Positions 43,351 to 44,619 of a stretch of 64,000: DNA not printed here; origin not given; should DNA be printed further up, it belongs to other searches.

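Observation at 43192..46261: Second tRNA-flanked block (tRNA-Thr) encoding three consecutive secreted proteins, including an S1 trypsin-like protease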

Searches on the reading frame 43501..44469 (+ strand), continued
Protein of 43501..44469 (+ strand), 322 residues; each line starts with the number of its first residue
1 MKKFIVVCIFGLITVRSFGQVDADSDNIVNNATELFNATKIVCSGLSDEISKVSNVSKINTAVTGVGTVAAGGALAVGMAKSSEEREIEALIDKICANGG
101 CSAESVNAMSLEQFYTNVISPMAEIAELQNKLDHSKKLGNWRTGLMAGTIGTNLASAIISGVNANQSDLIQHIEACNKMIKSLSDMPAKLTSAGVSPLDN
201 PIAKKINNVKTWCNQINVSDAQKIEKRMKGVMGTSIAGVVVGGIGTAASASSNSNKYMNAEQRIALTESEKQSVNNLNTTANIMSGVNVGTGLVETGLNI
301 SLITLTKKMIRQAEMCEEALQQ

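Call 42: predict_structure(alignment_id=A1)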
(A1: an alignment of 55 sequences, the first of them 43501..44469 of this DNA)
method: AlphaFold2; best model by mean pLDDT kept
length: 322 residues; sequences in the alignment: 55
mean_pLDDT: 49.6   pTM: 0.34
mean pLDDT of the five models: 49.6, 44.3, 42.1, 41.6, 38.9
residues with pLDDT >= 90: 0; 70-90: 41; 50-70: 132; < 50: 149
segments of 3 or more residues with pLDDT < 50: 18-21, 51-81, 133-167, 225-263, 269-303
pLDDT, mean of each block of 10 residues (from residue 1): 67 54 64 61 53 40 28 28 64 70 60 62 58 44 28 27 40 60 71 71 71 58 47 31 29 38 48 40 29 33 52 60 55
secondary structure, 60 per line:
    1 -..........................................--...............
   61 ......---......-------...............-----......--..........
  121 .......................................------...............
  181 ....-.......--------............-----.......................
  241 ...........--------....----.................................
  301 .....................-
elements in order: H2-43 H46-66 H70-75 H83-97 H103-108 H111-159 H166-184 H186-192 H201-212 H218-251 H260-263 H268-321

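Call 43: find_encoding_contigs(protein=P0003, flank=5000, max_places=8)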
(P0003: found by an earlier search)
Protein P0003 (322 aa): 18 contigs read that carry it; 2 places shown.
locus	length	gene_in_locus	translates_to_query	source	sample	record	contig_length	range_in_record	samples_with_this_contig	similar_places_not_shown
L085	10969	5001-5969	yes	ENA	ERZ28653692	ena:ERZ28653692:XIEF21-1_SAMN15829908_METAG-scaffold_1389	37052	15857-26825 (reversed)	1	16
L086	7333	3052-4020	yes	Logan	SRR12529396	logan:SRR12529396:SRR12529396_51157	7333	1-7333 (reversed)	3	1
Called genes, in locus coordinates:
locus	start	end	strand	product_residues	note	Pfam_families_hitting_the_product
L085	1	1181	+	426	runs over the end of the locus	PF00587:tRNA-synt_2b, PF03129:HGTP_anticodon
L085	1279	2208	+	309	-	PF00056:Ldh_1_N, PF03807:F420_oxidored, PF02866:Ldh_1_C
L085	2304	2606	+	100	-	PF14542:Acetyltransf_CG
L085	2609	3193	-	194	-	PF00081:Sod_Fe_N, PF02777:Sod_Fe_C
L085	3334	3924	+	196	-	PF00462:Glutaredoxin (weak)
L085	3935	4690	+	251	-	PF02674:Colicin_V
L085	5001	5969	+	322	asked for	-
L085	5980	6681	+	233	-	-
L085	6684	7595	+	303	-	PF13365:Trypsin_2 (weak)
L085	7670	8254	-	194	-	PF00440:TetR_N, PF09209:CecR_C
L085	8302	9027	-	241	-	PF20791:Acyl-ACP_TE_C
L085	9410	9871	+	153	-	-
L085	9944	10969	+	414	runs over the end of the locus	PF01136:Peptidase_U32, PF16325:Peptidase_U32_C (weak)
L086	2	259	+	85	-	?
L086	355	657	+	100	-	PF14542:Acetyltransf_CG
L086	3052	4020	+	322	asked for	-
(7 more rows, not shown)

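Call 44: find_encoding_contigs(protein=P0001, flank=5000, max_places=6)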
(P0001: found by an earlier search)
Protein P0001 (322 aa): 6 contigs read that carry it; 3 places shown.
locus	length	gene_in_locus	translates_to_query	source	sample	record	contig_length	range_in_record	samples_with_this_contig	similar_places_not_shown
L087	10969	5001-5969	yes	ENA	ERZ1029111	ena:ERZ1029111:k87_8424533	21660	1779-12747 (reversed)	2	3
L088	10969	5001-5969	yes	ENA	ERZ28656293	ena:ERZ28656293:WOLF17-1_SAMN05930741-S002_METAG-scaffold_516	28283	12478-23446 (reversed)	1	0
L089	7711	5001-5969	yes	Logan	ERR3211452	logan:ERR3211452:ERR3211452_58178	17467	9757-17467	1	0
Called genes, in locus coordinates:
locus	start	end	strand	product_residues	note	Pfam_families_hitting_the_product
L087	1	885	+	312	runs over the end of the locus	PF00195:Chal_sti_synt_N (weak), PF00108:Thiolase_N, PF08545:ACP_syn_III, PF08541:ACP_syn_III_C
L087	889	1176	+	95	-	PF18291:HU-HIG (weak), PF00216:Bac_DNA_binding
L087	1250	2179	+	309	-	PF00056:Ldh_1_N, PF03435:Sacchrp_dh_NADP (faint), PF03807:F420_oxidored, PF02866:Ldh_1_C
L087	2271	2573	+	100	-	PF14542:Acetyltransf_CG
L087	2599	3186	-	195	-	PF00081:Sod_Fe_N, PF02777:Sod_Fe_C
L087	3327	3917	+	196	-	PF00462:Glutaredoxin (weak)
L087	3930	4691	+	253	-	PF02674:Colicin_V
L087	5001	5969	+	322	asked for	-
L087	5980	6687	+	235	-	-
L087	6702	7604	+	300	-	-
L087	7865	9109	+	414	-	PF01136:Peptidase_U32, PF16325:Peptidase_U32_C (faint)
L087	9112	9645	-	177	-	-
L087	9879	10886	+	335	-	-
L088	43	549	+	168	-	PF08545:ACP_syn_III (weak)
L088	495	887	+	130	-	PF08541:ACP_syn_III_C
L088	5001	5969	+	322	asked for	-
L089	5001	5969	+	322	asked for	-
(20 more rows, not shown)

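Call 45: find_encoding_contigs(protein=P0176, flank=6000, max_places=2)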
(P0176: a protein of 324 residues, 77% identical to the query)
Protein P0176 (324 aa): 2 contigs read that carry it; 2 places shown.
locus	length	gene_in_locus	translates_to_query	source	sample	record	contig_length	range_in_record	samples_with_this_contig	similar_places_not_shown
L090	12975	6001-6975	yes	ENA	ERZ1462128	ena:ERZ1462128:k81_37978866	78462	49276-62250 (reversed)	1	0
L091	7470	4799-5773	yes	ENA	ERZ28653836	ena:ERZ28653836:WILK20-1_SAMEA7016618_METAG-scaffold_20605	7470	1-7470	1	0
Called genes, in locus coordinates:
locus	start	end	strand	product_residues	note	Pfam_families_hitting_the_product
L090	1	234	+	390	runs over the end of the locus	PF00933:Glyco_hydro_3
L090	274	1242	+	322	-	-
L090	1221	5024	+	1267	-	-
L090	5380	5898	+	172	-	-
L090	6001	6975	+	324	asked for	-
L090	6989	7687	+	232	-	-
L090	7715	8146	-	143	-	-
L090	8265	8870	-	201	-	PF13505:OMP_b-brl (weak)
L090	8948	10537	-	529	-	PF04348:LppC, PF13458:Peripla_BP_6 (faint)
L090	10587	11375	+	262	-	PF00590:TP_methylase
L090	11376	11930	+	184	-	PF03193:RsgA_GTPase (weak), PF00350:Dynamin_N (faint), PF01926:MMR_HSR1, PF02421:FeoB_N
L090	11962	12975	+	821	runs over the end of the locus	PF12705:PDDEXK_1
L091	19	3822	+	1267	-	-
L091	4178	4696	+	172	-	-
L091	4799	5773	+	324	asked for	-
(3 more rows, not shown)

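Call 46: find_encoding_contigs(protein=P0183, flank=6000, max_places=2)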
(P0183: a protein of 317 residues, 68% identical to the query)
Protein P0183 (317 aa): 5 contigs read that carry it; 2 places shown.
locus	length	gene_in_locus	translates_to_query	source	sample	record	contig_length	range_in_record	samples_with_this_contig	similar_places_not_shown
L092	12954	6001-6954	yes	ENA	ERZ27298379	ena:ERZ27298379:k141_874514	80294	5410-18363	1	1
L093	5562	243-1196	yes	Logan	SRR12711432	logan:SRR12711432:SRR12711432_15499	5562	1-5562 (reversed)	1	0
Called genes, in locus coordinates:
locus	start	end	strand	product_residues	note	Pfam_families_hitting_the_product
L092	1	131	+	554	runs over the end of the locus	PF03717:PBP_dimer, PF21922:PBP_dimer_2 (weak), PF00905:Transpeptidase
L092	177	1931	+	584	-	PF01368:DHH, PF02272:DHHA1, PF17768:RecJ_OB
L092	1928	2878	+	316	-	PF01368:DHH, PF02272:DHHA1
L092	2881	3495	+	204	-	PF03548:LolA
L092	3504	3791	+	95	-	-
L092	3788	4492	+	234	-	PF00902:TatC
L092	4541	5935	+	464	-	PF01476:LysM, PF04225:LysM_OapA (faint), PF01476:LysM, PF01551:Peptidase_M23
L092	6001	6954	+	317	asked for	-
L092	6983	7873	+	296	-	-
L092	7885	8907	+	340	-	-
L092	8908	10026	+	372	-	-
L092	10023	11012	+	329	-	PF13365:Trypsin_2, PF00089:Trypsin (faint)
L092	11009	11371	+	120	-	-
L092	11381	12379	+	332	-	PF13365:Trypsin_2 (faint), PF00089:Trypsin (faint)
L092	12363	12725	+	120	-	-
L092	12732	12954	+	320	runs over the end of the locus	PF13365:Trypsin_2 (faint)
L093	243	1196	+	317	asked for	-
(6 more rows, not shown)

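Call 52: search_protein_families(library=pfam, proteins=[L022:659-1339:-, L022:1343-2683:-, L022:2684-3220:-, L022:3352-4269:+, L022:4305-5918:+, L022:9634-10221:+, L022:10291-11118:+, L022:11121-11714:+, L022:11754-12785:+, L018:6289-7251:+], max_evalue=0.01)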
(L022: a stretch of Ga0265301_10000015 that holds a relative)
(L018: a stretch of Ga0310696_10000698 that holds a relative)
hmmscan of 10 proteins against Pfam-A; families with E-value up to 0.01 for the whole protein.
L022:659-1339:- (226 aa): 4 families
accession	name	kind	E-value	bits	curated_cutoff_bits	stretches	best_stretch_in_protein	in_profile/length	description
PF00005.33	ABC_tran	-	9.4e-25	88.2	25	1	18-174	1-136/137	ABC transporter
PF02463.25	SMC_N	-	2.6e-05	24.2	40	1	33-213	29-208/220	RecF/RecN/SMC N terminal domain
PF03193.22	RsgA_GTPase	-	0.00073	19.8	30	1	5-52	84-130/174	RsgA GTPase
PF13555.12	AAA_29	-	0.0028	17.8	27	1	27-47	22-41/61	P-loop containing region of AAA domain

L022:1343-2683:- (446 aa): 2 families
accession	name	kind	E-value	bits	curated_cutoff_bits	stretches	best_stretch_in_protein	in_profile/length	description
PF01458.23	SUFBD_core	-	3.1e-57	194.1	27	1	173-416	1-229/232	SUF system FeS cluster assembly, SufBD core domain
PF19295.5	SufBD_N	-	2.2e-10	40.9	23.5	1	22-165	26-166/172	SufBD protein N-terminal region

L022:2684-3220:- (178 aa): 0 families

L022:3352-4269:+ (305 aa): 1 family
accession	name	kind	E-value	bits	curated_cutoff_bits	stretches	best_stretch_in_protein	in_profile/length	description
PF10671.14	TcpQ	-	4.9e-18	65.4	27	1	224-301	1-78/80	Toxin co-regulated pilus biosynthesis protein Q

L022:4305-5918:+ (537 aa): 1 family
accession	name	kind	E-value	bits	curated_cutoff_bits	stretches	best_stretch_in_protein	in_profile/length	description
PF00263.26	Secretin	-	1.4e-12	48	27.5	1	349-518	1-168/169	Bacterial type II and III secretion system protein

L022:9634-10221:+ (195 aa): 1 family
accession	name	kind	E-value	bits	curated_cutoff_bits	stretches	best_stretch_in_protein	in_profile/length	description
PF02660.20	G3P_acyltransf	-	1.1e-51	175.6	24.1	1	9-181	1-164/164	Glycerol-3-phosphate acyltransferase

L022:10291-11118:+ (275 aa): 0 families

L022:11121-11714:+ (197 aa): 0 families

L022:11754-12785:+ (343 aa): 4 families
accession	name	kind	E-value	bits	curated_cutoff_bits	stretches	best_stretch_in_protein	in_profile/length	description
PF02481.21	DNA_processg_A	-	4.2e-63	212.8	29.6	1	66-268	6-209/212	DNA recombination-mediator protein A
PF17782.7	DprA_WH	-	4.5e-05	23.8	22.9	1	292-339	14-61/61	DprA winged helix domain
PF21102.3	DprA_N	-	4.7e-05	23.5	22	1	12-42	5-35/64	DprA-like N-terminal HHH domain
PF18306.6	LDcluster4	-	0.0039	17.3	26.3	0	103-158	2-58/151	SLOG cluster4 family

L018:6289-7251:+ (320 aa): 1 family
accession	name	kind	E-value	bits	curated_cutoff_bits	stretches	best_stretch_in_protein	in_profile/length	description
PF14005.11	YpjP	-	0.0064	16.9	27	0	61-114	5-58/134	YpjP-like protein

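Call 55: search_solved_structures(query=A3, max_evalue=10)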
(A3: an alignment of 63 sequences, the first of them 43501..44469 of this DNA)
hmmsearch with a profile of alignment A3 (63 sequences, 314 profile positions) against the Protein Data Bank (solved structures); distinct sequences matched with E-value up to 10: 15.
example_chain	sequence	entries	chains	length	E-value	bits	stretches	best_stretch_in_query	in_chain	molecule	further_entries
3abh_A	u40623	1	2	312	0.02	17.1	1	166-218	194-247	Protein kinase C and casein kinase substrate in neurons protein 2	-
3aco_A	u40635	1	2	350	0.024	16.8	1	166-218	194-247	Protein kinase C and casein kinase substrate in neurons protein 2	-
3haj_A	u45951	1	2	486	0.039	16.2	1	166-218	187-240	human PACSIN2 F-BAR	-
3qni_A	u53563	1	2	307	0.11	14.7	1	162-218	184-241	Protein kinase C and casein kinase substrate in neurons protein 1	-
3hai_A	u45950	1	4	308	0.11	14.7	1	162-218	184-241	human PACSIN1 F-BAR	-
3hah_A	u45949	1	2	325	0.12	14.6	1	162-218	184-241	human PACSIN1 F-BAR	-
2caz_B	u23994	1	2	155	0.12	14.6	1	150-240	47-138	VACUOLAR PROTEIN SORTING-ASSOCIATED PROTEIN VPS28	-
3lll_A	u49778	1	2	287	0.13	14.5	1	165-218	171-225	Protein kinase C and casein kinase substrate in neurons protein 2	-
3q84_A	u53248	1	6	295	0.14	14.4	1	162-218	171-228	Protein kinase C and casein kinase substrate in neurons protein 1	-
3q0k_A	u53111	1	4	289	0.17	14.1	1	165-218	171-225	Protein kinase C and casein kinase substrate in neurons protein 2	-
8crx_n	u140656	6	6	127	0.19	13.9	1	40-93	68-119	50S ribosomal protein L18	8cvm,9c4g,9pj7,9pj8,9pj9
2x3v_A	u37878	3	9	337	1.1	11.4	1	163-217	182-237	PROTEIN KINASE C AND CASEIN KINASE SUBSTRATE IN NEURONS PROTEIN 1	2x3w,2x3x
6lp3_C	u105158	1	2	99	1.7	10.8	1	73-135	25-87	GTPase-activating protein BEM3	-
7ooc_H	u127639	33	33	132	1.9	10.7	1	41-85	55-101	30S ribosomal protein S9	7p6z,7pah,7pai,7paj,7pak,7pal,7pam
6zie_A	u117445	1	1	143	3.2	9.9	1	56-108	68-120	CMPX-383B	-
